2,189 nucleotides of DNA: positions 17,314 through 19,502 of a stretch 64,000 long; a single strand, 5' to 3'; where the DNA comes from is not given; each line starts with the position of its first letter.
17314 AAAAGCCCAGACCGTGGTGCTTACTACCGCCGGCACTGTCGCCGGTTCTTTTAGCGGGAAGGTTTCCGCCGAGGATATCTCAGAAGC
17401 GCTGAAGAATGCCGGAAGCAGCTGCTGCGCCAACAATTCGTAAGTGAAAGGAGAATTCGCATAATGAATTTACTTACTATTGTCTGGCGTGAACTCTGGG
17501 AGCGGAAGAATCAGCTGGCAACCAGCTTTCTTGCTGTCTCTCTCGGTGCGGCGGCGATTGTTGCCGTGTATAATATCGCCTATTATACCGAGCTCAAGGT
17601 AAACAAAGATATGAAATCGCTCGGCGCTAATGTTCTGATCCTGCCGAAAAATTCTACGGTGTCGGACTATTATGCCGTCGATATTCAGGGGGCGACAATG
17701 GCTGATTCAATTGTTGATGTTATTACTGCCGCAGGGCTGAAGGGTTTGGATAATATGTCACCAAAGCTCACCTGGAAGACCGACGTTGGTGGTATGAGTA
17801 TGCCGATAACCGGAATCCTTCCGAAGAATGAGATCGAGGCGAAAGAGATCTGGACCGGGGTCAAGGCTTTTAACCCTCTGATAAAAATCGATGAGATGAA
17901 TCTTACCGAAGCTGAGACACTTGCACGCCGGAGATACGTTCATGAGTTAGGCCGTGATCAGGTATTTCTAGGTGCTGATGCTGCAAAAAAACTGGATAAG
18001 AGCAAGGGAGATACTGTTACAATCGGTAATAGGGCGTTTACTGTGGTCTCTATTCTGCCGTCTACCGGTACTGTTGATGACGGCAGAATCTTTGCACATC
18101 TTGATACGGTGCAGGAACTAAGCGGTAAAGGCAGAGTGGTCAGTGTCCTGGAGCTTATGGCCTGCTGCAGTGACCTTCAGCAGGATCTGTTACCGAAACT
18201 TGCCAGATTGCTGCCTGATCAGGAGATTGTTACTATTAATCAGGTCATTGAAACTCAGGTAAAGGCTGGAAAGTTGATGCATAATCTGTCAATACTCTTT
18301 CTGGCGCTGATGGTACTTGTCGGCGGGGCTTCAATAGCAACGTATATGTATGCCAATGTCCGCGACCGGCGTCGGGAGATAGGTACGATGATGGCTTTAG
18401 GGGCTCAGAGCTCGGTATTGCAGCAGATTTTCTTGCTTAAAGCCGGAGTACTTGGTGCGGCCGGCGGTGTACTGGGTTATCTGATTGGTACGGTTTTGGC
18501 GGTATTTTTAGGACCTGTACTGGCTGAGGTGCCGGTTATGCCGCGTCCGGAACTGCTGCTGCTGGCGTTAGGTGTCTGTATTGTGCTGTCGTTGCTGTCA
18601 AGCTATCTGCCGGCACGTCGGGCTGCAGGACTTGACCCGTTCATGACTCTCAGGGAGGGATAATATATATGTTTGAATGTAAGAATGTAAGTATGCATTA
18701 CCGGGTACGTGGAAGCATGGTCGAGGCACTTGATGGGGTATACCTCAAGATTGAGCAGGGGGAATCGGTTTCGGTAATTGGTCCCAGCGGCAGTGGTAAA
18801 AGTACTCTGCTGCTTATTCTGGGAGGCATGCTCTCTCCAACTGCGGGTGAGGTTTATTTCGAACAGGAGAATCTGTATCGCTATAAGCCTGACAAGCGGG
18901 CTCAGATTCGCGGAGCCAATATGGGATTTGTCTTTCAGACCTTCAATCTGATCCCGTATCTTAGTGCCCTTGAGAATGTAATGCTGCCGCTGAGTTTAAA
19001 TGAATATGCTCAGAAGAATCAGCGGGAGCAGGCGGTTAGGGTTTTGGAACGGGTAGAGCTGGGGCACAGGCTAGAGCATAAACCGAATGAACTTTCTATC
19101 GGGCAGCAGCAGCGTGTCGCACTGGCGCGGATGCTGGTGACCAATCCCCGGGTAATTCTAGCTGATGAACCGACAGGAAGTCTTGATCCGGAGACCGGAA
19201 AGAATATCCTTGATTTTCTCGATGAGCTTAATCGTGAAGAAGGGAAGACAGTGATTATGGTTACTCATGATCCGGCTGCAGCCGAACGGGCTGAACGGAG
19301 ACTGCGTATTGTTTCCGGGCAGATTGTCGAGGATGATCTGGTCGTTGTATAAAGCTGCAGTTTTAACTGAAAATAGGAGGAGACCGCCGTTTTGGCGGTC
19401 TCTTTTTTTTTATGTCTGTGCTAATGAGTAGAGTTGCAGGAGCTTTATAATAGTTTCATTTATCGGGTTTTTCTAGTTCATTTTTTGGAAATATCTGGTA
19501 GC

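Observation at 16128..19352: Four-gene envelope cassette tied together by vicinal-cysteine motifs, with a shared M-x-C-C-S-D-L heptad between a small secreted protein and an FtsX/MacB-type permease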

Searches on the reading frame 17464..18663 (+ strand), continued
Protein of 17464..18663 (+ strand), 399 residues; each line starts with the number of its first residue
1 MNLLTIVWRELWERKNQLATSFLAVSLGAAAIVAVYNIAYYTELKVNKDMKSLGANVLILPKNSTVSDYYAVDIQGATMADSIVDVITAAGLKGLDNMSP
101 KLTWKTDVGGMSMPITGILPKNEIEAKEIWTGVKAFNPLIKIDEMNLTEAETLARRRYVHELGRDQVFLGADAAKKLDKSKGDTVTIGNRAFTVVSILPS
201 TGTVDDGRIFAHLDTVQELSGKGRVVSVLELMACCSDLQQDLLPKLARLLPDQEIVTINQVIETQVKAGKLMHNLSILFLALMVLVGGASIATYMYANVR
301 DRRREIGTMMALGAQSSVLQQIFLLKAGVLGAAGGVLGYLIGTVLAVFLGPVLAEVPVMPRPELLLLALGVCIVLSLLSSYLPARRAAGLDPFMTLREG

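Call 36: find_encoding_contigs(protein=P0005, flank=8000, max_places=2)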
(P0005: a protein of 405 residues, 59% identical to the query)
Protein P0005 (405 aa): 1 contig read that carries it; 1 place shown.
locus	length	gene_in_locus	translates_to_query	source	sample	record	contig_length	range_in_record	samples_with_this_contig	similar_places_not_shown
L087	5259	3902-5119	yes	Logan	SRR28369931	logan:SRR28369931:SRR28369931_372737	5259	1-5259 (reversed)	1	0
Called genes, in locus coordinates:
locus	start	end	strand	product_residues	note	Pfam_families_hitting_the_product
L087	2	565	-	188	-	?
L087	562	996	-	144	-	PF13279:4HBT_2, PF03061:4HBT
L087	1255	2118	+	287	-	PF00459:Inositol_P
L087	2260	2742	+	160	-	-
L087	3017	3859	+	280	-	-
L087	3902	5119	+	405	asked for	PF12704:MacB_PCD, PF02687:FtsX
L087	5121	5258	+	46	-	?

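Call 51: predict_structure(alignment_id=A6)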
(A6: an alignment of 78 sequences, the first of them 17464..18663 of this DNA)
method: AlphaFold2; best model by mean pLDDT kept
length: 399 residues; sequences in the alignment: 78
mean_pLDDT: 77.3   pTM: 0.61
mean pLDDT of the five models: 77.3, 75.5, 73.5, 73.0, 71.7
residues with pLDDT >= 90: 66; 70-90: 234; 50-70: 68; < 50: 31
segments of 3 or more residues with pLDDT < 50: 126-147, 149-157
pLDDT, mean of each block of 10 residues (from residue 1): 71 72 88 90 73 66 68 75 80 69 85 83 48 32 44 50 82 87 88 81 76 87 83 62 81 76 67 83 89 88 83 85 90 93 91 81 93 93 87 67
secondary structure, 60 per line:
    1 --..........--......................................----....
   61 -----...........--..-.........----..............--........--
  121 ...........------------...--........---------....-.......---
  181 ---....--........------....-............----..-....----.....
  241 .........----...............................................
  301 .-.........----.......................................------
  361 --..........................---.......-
elements in order: H3-12 H15-52 E57-60 H66-76 H82-90 E98-108 E111-118 H121-131 H149-156 E166-169 H171-177 E184-187 E190-197 H204-207 E209-212 H213-220 E228-231 H236-249 E254-257 H258-301 H303-311 H316-354 H363-388 H392-398

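Call 55: fold_search(model_id=the predicted structure, library=pdb)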
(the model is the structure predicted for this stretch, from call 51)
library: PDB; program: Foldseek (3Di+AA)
matches with E <= 10: 254; with E <= 0.001: 54
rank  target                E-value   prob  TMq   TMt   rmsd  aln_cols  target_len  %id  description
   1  9rlc_E                5.9e-16  1.00  0.48  0.46  11.4       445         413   17  LolCDE complex with Lpp lipoprotein (released 2026-01-21)
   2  5gko_A                7.1e-16  1.00  0.67  0.44   8.4       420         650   17  Crystal structure of tripartite-type ABC transporter, MacB from Acinetobacter baumannii (released 2017-11-15)
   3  9rld_E                8.6e-16  1.00  0.47  0.46  11.6       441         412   17  LolCDE complex with Lpp lipoprotein (released 2026-01-21)
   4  5xu1_M                2.2e-14  1.00  0.47  0.48  10.1       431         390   18  Structure of a non-canonical ABC transporter from Streptococcus pneumoniae R6 (released 2018-01-24)
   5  5nik_J                2.2e-14  1.00  0.46  0.31  11.9       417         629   22  Structure of the MacAB-TolC ABC-type tripartite multidrug efflux pump (released 2017-05-24)
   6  9rli_E                2.5e-14  1.00  0.44  0.44  12.5       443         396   18  LolCDEdelta(235-252) complex with Pal lipoprotein (released 2026-01-21)
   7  9xro_E                2.8e-14  1.00  0.38  0.40  12.9       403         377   19  LolCDE in complex with SMT-738_3 (released 2026-03-18)
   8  5xu1_S                5.2e-14  1.00  0.43  0.46  10.7       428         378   18  Structure of a non-canonical ABC transporter from Streptococcus pneumoniae R6 (released 2018-01-24)
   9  5lil_A                5.5e-14  1.00  0.42  0.29  14.0       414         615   20  Structure of Aggregatibacter actinomycetemcomitans MacB bound to ATPyS (P21) (released 2017-11-15)
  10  7arh_E                5.7e-14  1.00  0.43  0.42  11.2       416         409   17  LolCDE in complex with lipoprotein (released 2021-04-07)
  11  9rld_C                2.6e-13  1.00  0.42  0.43  14.0       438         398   17  LolCDE complex with Lpp lipoprotein (released 2026-01-21)
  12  5lj7_B                3.7e-13  1.00  0.43  0.30  13.3       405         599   18  Structure of Aggregatibacter actinomycetemcomitans MacB bound to ATP (P21) (released 2017-11-15)
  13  5lil_B                3.9e-13  1.00  0.43  0.30  13.7       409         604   19  Structure of Aggregatibacter actinomycetemcomitans MacB bound to ATPyS (P21) (released 2017-11-15)
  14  5lj6                  1.1e-12  1.00  0.41  0.29  12.4       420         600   18  Structure of Aggregatibacter actinomycetemcomitans MacB bound to ATPyS (P6522) (released 2017-11-15)
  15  7arh_C                1.2e-12  1.00  0.40  0.41  13.9       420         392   18  LolCDE in complex with lipoprotein (released 2021-04-07)
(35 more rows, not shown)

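Call 83: search_protein_families(library=ncbifam, proteins=[L084:1020-4304:+, L066:50-3607:+, L069:1133-4549:+], max_evalue=1e-10)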
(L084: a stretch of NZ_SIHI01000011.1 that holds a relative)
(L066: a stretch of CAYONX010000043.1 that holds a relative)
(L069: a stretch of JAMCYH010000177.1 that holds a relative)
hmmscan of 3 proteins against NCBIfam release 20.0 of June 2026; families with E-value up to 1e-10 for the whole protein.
L084:1020-4304:+ (1094 aa): 11 families
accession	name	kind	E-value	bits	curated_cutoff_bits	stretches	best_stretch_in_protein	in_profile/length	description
TIGR00914.1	2A0601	subfamily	1.2e-257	857.6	701.45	1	1-1070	1-1042/1051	CusA/CzcA family heavy metal efflux RND transporter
NF033617.1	RND_permease_2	subfamily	1.3e-160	536.4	1250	2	182-1063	147-1007/1009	multidrug efflux RND transporter permease subunit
NF000282.2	RND_permease_1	subfamily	8.2e-133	444.4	1250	2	177-1063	144-1027/1029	multidrug efflux RND transporter permease subunit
TIGR00915.1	2A0602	subfamily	2.7e-107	359.9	940.35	1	186-1066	154-1031/1050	efflux RND transporter permease subunit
NF007798.0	PRK10503.1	equivalog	5.2e-97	325.6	1584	1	190-1063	167-1022/1040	MdtB/MuxB family multidrug efflux RND transporter permease subunit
NF007905.0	PRK10614.1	equivalog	3.1e-96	323.1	1774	1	194-1063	162-1008/1025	multidrug efflux RND transporter permease subunit MdtC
NF007131.0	PRK09577.1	equivalog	1.3e-87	294.6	1768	1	183-1066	150-1025/1045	multidrug efflux RND transporter permease subunit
NF007133.0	PRK09579.1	equivalog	2.2e-80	270.5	1763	1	192-1074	159-1013/1017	multidrug efflux RND transporter permease subunit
NF007842.1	PRK10555.1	equivalog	4.2e-79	266.6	1854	1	195-1063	163-1026/1036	multidrug efflux RND transporter permease AcrD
NF000037.1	RND_perm_OqxB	exception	3.1e-74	250.4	2200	1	182-1062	152-1032/1050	multidrug efflux RND transporter permease subunit OqxB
NF011706.2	PRK15127.1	equivalog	6.9e-65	219.5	2150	1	203-1063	171-1029/1049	multidrug efflux RND transporter permease subunit AcrB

L066:50-3607:+ (1185 aa): 12 families
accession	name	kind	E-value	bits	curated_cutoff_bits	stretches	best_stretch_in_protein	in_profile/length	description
TIGR00914.1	2A0601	subfamily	1.1e-231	771.7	701.45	2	406-1151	297-1043/1051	CusA/CzcA family heavy metal efflux RND transporter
NF033617.1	RND_permease_2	subfamily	2.2e-155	519.2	1250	3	392-1143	272-1007/1009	multidrug efflux RND transporter permease subunit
NF000282.2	RND_permease_1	subfamily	3.8e-125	419.1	1250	2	391-1142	278-1026/1029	multidrug efflux RND transporter permease subunit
TIGR00915.1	2A0602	subfamily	3e-103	346.5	940.35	2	391-1143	279-1028/1050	efflux RND transporter permease subunit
NF007905.0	PRK10614.1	equivalog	3e-89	300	1774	1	395-1144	277-1009/1025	multidrug efflux RND transporter permease subunit MdtC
NF007798.0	PRK10503.1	equivalog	2.2e-85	287.1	1584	1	397-1146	288-1025/1040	MdtB/MuxB family multidrug efflux RND transporter permease subunit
NF007131.0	PRK09577.1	equivalog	1e-80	271.8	1768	1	235-1150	147-1029/1045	multidrug efflux RND transporter permease subunit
NF007133.0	PRK09579.1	equivalog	3.6e-78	263.2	1763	1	392-1152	273-1011/1017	multidrug efflux RND transporter permease subunit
NF007842.1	PRK10555.1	equivalog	5.2e-66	223.2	1854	1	417-1142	305-1025/1036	multidrug efflux RND transporter permease AcrD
NF000037.1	RND_perm_OqxB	exception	9.3e-64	215.7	2200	2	402-641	293-521/1050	multidrug efflux RND transporter permease subunit OqxB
NF011706.2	PRK15127.1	equivalog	3.1e-57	194.2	2150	2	393-701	281-587/1049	multidrug efflux RND transporter permease subunit AcrB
TIGR00921.1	2A067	subfamily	2.4e-11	42.4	351.9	0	936-1158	143-361/733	hydrophobe/amphiphile efflux-3 (HAE3) family transporter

L069:1133-4549:+ (1138 aa): 11 families
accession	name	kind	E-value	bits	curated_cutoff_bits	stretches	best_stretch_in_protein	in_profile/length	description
NF033617.1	RND_permease_2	subfamily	5.5e-123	411.9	1250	3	317-878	275-808/1009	multidrug efflux RND transporter permease subunit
NF000282.2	RND_permease_1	subfamily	4.2e-93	313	1250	3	317-865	282-817/1029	multidrug efflux RND transporter permease subunit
TIGR00915.1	2A0602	subfamily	3.5e-79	266.9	940.35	3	318-875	284-827/1050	efflux RND transporter permease subunit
NF007133.0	PRK09579.1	equivalog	8.3e-61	205.7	1763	3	318-853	277-780/1017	multidrug efflux RND transporter permease subunit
NF007798.0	PRK10503.1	equivalog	9.8e-60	202.2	1584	3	315-868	284-812/1040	MdtB/MuxB family multidrug efflux RND transporter permease subunit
NF007905.0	PRK10614.1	equivalog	8.1e-58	195.9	1774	3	317-869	277-799/1025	multidrug efflux RND transporter permease subunit MdtC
TIGR00914.1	2A0601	subfamily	4e-57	193.7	701.45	3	331-890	300-848/1051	CusA/CzcA family heavy metal efflux RND transporter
NF007842.1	PRK10555.1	equivalog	4.2e-51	173.9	1854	3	319-638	285-599/1036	multidrug efflux RND transporter permease AcrD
NF007131.0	PRK09577.1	equivalog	5.1e-49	166.8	1768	2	22-852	12-799/1045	multidrug efflux RND transporter permease subunit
NF000037.1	RND_perm_OqxB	exception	8.6e-43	146.3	2200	2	320-804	289-763/1050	multidrug efflux RND transporter permease subunit OqxB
NF011706.2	PRK15127.1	equivalog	1.7e-41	142.1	2150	1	23-851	13-804/1049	multidrug efflux RND transporter permease subunit AcrB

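Call 84: search_protein_families(library=ncbifam, proteins=[L086:4152-7208:+, L086:2991-4082:+, L086:2239-2940:+], max_evalue=0.00001)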
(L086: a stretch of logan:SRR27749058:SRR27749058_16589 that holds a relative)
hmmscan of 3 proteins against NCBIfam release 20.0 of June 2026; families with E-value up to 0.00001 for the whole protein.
L086:4152-7208:+ (1018 aa): 12 families
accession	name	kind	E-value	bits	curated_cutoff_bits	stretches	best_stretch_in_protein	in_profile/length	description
NF033617.1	RND_permease_2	subfamily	1.4e-137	460.2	1250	1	13-1009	10-1007/1009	multidrug efflux RND transporter permease subunit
NF000282.2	RND_permease_1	subfamily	4.2e-96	322.9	1250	1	5-1008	2-1026/1029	multidrug efflux RND transporter permease subunit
TIGR00914.1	2A0601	subfamily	1.2e-94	317.9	701.45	1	3-1011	5-1037/1051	CusA/CzcA family heavy metal efflux RND transporter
TIGR00915.1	2A0602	subfamily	1.8e-82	277.8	940.35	1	5-1013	3-1032/1050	efflux RND transporter permease subunit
NF007798.0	PRK10503.1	equivalog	1.1e-74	251.7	1584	1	17-1012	26-1025/1040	MdtB/MuxB family multidrug efflux RND transporter permease subunit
NF007133.0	PRK09579.1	equivalog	1.5e-68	231.3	1763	2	1-548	1-551/1017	multidrug efflux RND transporter permease subunit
NF007905.0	PRK10614.1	equivalog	3.1e-65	220.5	1774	2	15-596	15-601/1025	multidrug efflux RND transporter permease subunit MdtC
NF007131.0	PRK09577.1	equivalog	2.9e-50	171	1768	1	4-1012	2-1025/1045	multidrug efflux RND transporter permease subunit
NF007842.1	PRK10555.1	equivalog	2.1e-49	168.2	1854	2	5-592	3-608/1036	multidrug efflux RND transporter permease AcrD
NF000037.1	RND_perm_OqxB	exception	2.9e-46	157.8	2200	1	1-1009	1-1034/1050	multidrug efflux RND transporter permease subunit OqxB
NF011706.2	PRK15127.1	equivalog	3.9e-45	154.2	2150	2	5-586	3-603/1049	multidrug efflux RND transporter permease subunit AcrB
TIGR00921.1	2A067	subfamily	9.9e-20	70.1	351.9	2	328-540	186-408/733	hydrophobe/amphiphile efflux-3 (HAE3) family transporter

L086:2991-4082:+ (363 aa): 18 families
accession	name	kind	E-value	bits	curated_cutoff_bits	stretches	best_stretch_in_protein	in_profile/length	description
TIGR01730.1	RND_mfp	subfamily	5.9e-69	232.5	94.9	1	41-359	1-321/322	efflux RND transporter periplasmic adaptor subunit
TIGR00999.1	8a0102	subfamily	2.7e-27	95.5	319.3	1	89-351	11-270/271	CzcB/NccB family metal efflux transporter periplasmic adaptor subunit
NF008589.1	PRK11556.1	equivalog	7.2e-17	61.4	391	1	29-357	47-385/392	MdtA/MuxA family multidrug efflux RND transporter periplasmic adaptor subunit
NF007303.0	PRK09783.1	subfamily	1.2e-15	56.9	390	1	162-348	216-389/414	copper/silver efflux system membrane fusion protein CusB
NF033138.2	RND-peri-MexC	equivalog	1.6e-15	57.2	625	1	13-160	11-164/375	MexC family multidrug efflux RND transporter periplasmic adaptor subunit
NF008606.0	PRK11578.1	equivalog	1.7e-15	57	342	2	132-347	155-364/371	macrolide transporter subunit MacA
NF002939.0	PRK03598.1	equivalog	1.4e-14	54.1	393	1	65-132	43-110/332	secretion protein HlyD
NF045904.1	RND-peri-MexE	equivalog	6.9e-14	51.5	714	1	14-360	13-369/390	multidrug efflux RND transporter periplasmic adaptor subunit MexE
NF033834.1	RND_adapt_MexA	exception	7e-14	51.7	750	1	15-359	15-360/373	multidrug efflux RND transporter periplasmic adaptor subunit MexA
TIGR00998.1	8a0101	subfamily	8.7e-13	47.9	390.8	0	156-239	200-281/334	EmrA/EmrK family multidrug efflux transporter periplasmic adaptor subunit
NF007132.1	PRK09578.1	equivalog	1.3e-12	47.2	512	1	14-163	14-169/396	MexX/AxyX family multidrug efflux RND transporter periplasmic adaptor subunit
NF011604.1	PRK15030.1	equivalog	1.1e-11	44.3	765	1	17-162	16-168/397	multidrug efflux RND transporter periplasmic adaptor subunit AcrA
NF007785.0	PRK10476.1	equivalog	1.9e-11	43.4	376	0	66-128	48-110/347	multidrug transporter subunit MdtN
NF007362.0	PRK09859.1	equivalog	3.1e-11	43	738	1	15-163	12-165/385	multidrug transporter subunit MdtE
NF000272.2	OqxA_adapt_sub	exception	4.2e-09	35.9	835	1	15-358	18-378/391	multidrug efflux RND transporter periplasmic adaptor subunit OqxA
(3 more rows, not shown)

L086:2239-2940:+ (233 aa): 9 families
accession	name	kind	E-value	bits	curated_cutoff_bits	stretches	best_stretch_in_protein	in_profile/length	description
NF008587.1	PRK11552.1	equivalog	2.9e-19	69.6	365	1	31-206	8-185/213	transcriptional regulator CecR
NF053516.1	TranRepPrsAVib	equivalog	4.9e-15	55.9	300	1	28-89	4-65/208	TetR family transcriptional repressor PsrA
NF037937.1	septum_RefZ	equivalog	3.1e-14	53.3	180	1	32-167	1-127/195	forespore capture DNA-binding protein RefZ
TIGR03384.1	betaine_BetI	equivalog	2.4e-10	40.4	201.3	1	32-92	10-70/189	choline-binding transcriptional repressor BetI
NF011584.0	PRK15008.1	equivalog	2.9e-09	37.1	230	1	18-87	8-75/212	HTH-type transcriptional regulator RutR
TIGR03613.1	RutR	equivalog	5.1e-09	36.3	368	1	32-87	10-65/202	pyrimidine utilization regulatory protein R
NF041196.1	ScbR_bind_reg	equivalog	9.8e-09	35.6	150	1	30-96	6-72/191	ScbR family autoregulator-binding transcription factor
NF051852.1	efflux_TF_MtrR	exception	6.9e-08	32.5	280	1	28-92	8-72/205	multidrug efflux system transcriptional repressor MtrR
NF001978.0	PRK00767.1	equivalog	1.5e-07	31.5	118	1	32-105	11-84/197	transcriptional regulator BetI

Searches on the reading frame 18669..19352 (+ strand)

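Call 3: search_protein_families(library=ncbifam, proteins=[window:18669-19352:+], max_evalue=0.01)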
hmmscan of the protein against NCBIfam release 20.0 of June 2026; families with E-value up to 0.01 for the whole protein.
window:18669-19352:+ (227 aa): 192 families (the best 25 are shown)
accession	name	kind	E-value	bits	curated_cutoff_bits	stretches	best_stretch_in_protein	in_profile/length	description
TIGR02211.1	LolD_lipo_ex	equivalog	9.9e-69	231.2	307.75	1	1-220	1-220/221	lipoprotein-releasing ABC transporter ATP-binding protein LolD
NF007879.0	PRK10584.1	equivalog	1.3e-64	218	336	1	18-222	23-227/228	putative ABC transporter ATP-binding protein YbbA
NF008639.0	PRK11629.1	equivalog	7.1e-59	199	360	1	2-221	7-226/234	lipoprotein-releasing ABC transporter ATP-binding protein LolD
TIGR03608.1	L_ocin_972_ABC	subfamily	1.9e-58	197.3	254.85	1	8-213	5-205/206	putative bacteriocin export ABC transporter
NF007826.0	PRK10535.1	equivalog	2.4e-57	194.6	966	1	2-223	5-225/648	macrolide ABC transporter ATP-binding protein/permease MacB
NF038007.1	ABC_ATP_DarD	equivalog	4.3e-56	189.8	375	1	1-218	1-217/218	darobactin export ABC transporter ATP-binding protein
TIGR02982.1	heterocyst_DevA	subfamily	8.3e-56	189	295.8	1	5-219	5-219/220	ABC exporter ATP-binding subunit, DevA family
TIGR02673.1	FtsE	equivalog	8.8e-56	188.9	264.85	1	1-212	1-207/214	cell division ATP-binding protein FtsE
TIGR02315.1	ABC_phnC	equivalog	5.6e-51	173.3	266.1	1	2-222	2-227/243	phosphonate ABC transporter ATP-binding protein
NF007027.0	PRK09493.1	equivalog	2.7e-50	171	379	1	1-222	1-217/240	glutamine ABC transporter ATP-binding protein GlnQ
NF040933.2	ABC_arch_GlcV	equivalog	5.8e-49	166.9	450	1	4-214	5-214/357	glucose ABC transporter ATP-binding protein GlcV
TIGR01186.1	proV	subfamily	6e-45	153.9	326.6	1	20-220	8-209/363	betaine/proline/choline family ABC transporter ATP-binding protein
TIGR04521.1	ECF_ATPase_2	equivalog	2.4e-43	148.2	330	1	3-222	2-226/279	energy-coupling factor transporter ATPase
TIGR02314.1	ABC_MetN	equivalog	2.8e-43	148.2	499.7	1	1-225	1-225/343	methionine ABC transporter ATP-binding protein MetN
TIGR03005.1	ectoine_ehuA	equivalog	3.2e-43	147.7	345.4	1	16-222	11-228/252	ectoine/hydroxyectoine ABC transporter ATP-binding protein EhuA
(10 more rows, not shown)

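Call 4: search_protein_families(library=pfam, proteins=[window:18669-19352:+], max_evalue=0.01)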
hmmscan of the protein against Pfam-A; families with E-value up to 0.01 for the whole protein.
window:18669-19352:+ (227 aa): 8 families
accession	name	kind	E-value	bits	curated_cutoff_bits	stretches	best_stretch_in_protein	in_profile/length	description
PF00005.33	ABC_tran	-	3.2e-34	118.9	25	1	21-169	1-136/137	ABC transporter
PF13304.12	AAA_21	-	4.2e-12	47.2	27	1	112-203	208-301/304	AAA domain, putative AbiEii toxin, Type IV TA system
PF13555.12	AAA_29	-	0.00015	21.9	27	1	22-48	13-39/61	P-loop containing region of AAA domain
PF13191.12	AAA_16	-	0.00016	22.6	32.6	1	14-71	5-62/167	AAA ATPase domain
PF02463.25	SMC_N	-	0.00066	19.6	40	1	34-216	27-213/220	RecF/RecN/SMC N terminal domain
PF13481.12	AAA_25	-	0.0024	18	27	0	28-51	30-53/195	AAA domain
PF13604.12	AAA_30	-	0.0058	16.8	27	0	146-215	4-69/191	AAA domain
PF25199.1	nSTAND_NTPase5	-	0.0061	16.8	34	0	27-51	37-61/145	Novel STAND NTPase 5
